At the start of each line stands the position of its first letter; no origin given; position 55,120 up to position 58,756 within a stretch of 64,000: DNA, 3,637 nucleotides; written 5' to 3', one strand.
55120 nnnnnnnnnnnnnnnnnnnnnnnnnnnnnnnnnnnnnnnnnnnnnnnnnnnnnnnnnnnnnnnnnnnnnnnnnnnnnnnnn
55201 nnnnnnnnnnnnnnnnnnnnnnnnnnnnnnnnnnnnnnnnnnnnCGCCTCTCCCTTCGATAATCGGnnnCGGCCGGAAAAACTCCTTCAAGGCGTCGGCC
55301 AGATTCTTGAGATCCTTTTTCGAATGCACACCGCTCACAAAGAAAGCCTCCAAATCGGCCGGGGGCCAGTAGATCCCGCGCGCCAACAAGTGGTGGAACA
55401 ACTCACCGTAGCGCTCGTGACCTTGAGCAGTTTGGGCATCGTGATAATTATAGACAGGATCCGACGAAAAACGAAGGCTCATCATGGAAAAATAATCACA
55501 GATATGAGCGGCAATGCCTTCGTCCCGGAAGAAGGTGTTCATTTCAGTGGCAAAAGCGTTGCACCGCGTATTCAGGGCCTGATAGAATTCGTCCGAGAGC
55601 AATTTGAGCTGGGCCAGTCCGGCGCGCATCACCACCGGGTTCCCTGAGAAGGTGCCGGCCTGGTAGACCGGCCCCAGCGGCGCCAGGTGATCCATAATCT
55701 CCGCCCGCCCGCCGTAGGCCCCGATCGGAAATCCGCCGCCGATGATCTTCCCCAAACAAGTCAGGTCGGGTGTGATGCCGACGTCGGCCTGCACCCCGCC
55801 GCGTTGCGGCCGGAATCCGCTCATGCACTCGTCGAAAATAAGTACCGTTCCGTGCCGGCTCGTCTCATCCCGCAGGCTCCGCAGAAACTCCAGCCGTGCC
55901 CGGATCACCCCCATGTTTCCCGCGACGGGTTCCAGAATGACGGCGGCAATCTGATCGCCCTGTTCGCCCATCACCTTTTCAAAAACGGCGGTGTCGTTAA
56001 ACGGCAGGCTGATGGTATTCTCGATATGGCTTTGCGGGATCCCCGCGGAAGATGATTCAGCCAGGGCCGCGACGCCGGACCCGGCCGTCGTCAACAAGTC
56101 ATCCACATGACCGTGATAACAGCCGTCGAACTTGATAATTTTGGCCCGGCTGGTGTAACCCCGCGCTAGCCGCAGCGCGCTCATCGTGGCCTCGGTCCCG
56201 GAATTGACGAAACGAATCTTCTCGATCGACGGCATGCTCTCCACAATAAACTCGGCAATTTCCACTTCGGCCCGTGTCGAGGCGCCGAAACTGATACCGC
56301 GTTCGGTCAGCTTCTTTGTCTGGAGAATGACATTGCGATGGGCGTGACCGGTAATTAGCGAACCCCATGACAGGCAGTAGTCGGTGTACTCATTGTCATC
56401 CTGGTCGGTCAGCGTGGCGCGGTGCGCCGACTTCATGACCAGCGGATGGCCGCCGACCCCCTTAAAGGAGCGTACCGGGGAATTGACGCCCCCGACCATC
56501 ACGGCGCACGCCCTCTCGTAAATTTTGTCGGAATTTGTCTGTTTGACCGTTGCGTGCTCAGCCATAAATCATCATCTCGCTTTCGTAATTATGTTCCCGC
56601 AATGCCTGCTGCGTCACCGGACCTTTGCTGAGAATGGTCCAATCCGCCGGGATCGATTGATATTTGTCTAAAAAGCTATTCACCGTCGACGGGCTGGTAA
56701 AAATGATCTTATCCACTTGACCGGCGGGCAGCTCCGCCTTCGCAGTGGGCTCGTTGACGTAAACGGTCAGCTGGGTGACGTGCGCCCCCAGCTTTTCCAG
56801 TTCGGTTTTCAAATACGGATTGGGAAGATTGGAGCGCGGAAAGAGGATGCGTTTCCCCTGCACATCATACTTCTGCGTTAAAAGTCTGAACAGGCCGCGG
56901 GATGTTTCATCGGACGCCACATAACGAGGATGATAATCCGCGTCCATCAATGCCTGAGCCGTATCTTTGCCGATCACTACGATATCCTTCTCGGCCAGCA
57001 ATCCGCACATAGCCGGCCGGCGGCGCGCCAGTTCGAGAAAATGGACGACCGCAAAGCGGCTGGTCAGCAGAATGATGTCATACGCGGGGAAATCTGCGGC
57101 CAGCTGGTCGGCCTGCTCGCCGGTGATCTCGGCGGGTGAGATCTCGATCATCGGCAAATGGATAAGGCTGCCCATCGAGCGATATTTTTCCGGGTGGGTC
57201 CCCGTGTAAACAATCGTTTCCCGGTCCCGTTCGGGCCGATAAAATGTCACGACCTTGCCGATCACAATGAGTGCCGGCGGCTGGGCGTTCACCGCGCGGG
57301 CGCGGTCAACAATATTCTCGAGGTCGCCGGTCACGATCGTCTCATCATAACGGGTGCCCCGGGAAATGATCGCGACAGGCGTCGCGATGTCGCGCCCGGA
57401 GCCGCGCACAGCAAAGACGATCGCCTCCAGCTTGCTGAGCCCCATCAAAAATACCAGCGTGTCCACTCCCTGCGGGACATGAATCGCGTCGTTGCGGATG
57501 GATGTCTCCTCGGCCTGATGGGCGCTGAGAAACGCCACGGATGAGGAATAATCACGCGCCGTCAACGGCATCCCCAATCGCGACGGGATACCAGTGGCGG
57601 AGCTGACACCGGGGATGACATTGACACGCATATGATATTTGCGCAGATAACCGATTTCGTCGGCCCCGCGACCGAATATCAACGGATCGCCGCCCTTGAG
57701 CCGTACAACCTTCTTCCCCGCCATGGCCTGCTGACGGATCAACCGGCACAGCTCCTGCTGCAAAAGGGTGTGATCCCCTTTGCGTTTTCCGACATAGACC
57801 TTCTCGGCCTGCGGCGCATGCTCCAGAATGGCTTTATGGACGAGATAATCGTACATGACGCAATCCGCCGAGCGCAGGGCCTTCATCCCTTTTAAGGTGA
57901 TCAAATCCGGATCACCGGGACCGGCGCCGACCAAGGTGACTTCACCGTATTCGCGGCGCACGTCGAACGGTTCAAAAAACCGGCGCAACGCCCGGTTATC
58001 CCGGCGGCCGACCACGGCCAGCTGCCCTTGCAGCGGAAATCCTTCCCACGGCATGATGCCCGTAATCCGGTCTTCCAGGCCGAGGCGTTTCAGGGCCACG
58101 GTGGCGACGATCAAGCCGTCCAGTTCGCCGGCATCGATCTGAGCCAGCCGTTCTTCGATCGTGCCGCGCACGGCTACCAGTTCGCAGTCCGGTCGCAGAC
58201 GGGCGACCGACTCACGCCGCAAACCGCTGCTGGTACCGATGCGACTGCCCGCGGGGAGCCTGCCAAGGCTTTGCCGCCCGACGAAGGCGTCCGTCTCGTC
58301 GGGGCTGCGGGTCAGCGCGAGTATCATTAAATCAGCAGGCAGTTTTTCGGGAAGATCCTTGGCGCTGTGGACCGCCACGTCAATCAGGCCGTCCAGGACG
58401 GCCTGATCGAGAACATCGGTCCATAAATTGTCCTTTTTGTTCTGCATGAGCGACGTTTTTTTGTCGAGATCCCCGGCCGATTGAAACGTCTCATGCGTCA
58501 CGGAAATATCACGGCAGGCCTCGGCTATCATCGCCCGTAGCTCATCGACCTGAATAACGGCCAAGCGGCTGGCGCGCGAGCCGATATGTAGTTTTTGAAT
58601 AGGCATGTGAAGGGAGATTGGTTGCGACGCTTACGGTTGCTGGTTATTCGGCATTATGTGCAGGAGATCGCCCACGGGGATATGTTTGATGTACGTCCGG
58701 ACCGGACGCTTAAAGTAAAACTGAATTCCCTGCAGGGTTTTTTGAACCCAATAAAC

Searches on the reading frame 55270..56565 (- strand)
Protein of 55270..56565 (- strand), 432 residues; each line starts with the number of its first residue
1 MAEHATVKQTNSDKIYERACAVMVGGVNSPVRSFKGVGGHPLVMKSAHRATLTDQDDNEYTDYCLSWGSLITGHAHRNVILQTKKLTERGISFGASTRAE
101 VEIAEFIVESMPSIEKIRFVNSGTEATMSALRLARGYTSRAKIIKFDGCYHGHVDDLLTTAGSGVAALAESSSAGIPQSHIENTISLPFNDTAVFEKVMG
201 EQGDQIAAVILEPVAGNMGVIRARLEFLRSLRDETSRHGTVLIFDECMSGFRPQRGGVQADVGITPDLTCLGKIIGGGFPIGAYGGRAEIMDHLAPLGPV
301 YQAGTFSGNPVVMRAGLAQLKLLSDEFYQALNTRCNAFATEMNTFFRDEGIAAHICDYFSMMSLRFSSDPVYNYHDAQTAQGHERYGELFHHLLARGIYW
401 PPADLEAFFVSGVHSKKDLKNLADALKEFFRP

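Call 36: search_protein_families(library=pfam, proteins=[window:55270-56565:-], max_evalue=0.00001)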
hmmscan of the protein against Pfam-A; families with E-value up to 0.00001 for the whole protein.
window:55270-56565:- (432 aa): 1 family
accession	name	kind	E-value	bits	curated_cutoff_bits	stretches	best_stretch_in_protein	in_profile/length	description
PF00202.27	Aminotran_3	-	7.3e-64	216.4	30.5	1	41-334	10-317/403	Aminotransferase class-III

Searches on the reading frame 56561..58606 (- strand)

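Call 36: search_protein_families(library=pfam, proteins=[window:56561-58606:-], max_evalue=0.00001)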
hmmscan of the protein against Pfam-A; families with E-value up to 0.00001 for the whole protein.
window:56561-58606:- (682 aa): 3 families
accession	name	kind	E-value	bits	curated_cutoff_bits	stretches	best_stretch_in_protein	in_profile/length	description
PF01379.25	Porphobil_deam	-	1.9e-48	165.2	22.1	1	6-207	1-205/207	Porphobilinogen deaminase, dipyromethane cofactor binding domain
PF00590.25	TP_methylase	-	7.3e-45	153.9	27.8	1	223-432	2-211/212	Tetrapyrrole (Corrin/Porphyrin) Methylases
PF02602.20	HEM4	-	8.9e-38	130.1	27.5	1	481-675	14-216/231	Uroporphyrinogen-III synthase HemD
